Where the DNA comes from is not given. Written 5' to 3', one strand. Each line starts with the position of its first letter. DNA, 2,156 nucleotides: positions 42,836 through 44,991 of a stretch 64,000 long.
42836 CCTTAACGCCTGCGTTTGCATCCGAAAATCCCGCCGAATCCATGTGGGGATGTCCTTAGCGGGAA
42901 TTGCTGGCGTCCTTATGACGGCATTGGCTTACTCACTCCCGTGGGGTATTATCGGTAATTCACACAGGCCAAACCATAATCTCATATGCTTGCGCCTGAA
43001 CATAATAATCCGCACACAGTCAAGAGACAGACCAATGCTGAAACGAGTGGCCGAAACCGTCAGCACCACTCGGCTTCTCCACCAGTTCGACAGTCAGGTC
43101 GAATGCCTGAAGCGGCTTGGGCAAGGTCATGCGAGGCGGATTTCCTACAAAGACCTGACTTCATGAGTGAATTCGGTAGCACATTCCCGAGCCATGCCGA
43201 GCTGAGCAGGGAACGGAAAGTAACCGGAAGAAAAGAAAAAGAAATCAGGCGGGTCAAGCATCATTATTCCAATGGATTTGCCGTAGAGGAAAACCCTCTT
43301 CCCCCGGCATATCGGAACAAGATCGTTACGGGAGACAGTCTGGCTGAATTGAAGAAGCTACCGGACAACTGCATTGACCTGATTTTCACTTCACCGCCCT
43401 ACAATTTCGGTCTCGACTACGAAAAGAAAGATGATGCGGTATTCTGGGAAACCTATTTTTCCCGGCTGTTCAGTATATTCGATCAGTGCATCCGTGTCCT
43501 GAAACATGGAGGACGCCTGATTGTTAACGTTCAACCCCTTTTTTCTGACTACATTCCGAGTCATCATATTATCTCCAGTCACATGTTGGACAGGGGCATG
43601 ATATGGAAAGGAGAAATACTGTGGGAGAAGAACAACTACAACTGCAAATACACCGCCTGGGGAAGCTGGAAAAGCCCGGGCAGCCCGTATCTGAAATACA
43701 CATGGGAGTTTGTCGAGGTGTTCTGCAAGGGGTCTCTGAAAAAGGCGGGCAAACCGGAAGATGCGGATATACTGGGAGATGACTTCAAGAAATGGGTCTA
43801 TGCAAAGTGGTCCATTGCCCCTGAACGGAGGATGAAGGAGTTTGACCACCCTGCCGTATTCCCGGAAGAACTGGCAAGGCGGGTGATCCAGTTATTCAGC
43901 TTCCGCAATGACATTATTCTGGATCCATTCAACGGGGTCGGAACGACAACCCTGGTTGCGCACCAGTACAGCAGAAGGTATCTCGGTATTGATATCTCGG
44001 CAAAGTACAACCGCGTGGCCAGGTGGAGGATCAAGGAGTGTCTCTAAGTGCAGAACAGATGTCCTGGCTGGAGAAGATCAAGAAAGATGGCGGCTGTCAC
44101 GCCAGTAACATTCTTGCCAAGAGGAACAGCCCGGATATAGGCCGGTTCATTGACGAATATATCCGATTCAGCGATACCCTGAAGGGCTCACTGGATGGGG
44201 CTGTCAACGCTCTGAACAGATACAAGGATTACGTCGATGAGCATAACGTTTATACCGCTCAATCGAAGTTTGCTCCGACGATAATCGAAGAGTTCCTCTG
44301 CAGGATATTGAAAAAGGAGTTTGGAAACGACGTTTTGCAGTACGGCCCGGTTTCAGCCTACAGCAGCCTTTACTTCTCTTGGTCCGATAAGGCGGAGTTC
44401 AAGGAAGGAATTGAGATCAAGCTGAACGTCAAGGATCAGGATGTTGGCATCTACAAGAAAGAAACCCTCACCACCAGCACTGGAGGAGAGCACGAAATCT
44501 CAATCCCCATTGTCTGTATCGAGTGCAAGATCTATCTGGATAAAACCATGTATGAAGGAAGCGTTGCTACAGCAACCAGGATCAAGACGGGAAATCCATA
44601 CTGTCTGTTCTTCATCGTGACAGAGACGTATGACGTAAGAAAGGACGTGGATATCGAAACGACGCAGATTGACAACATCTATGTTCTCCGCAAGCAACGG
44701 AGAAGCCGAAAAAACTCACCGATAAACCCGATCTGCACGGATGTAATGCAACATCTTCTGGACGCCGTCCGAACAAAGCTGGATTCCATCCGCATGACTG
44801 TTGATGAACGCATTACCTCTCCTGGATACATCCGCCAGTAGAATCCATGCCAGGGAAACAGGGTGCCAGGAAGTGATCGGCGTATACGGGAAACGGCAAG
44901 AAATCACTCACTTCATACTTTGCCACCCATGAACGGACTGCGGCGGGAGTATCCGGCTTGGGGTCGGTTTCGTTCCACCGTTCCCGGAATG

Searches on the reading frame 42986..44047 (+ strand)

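Call 6: search_protein_families(library=pfam, proteins=[window:42986-44047:+], max_evalue=0.00001)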
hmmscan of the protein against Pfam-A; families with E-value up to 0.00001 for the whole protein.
window:42986-44047:+ (353 aa): 1 family
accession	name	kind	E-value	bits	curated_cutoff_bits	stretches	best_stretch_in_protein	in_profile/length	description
PF01555.25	N6_N4_Mtase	-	1.6e-37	130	26.7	1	130-345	1-219/221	DNA methylase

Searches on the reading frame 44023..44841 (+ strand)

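Call 6: search_protein_families(library=pfam, proteins=[window:44023-44841:+], max_evalue=0.00001)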
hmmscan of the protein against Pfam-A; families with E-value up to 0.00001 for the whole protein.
window:44023-44841:+ (272 aa): 1 family
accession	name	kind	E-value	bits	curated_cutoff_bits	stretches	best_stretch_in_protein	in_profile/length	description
PF09549.16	RE_Bpu10I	-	5.9e-29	101.6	25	1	80-229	1-157/218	Bpu10I restriction endonuclease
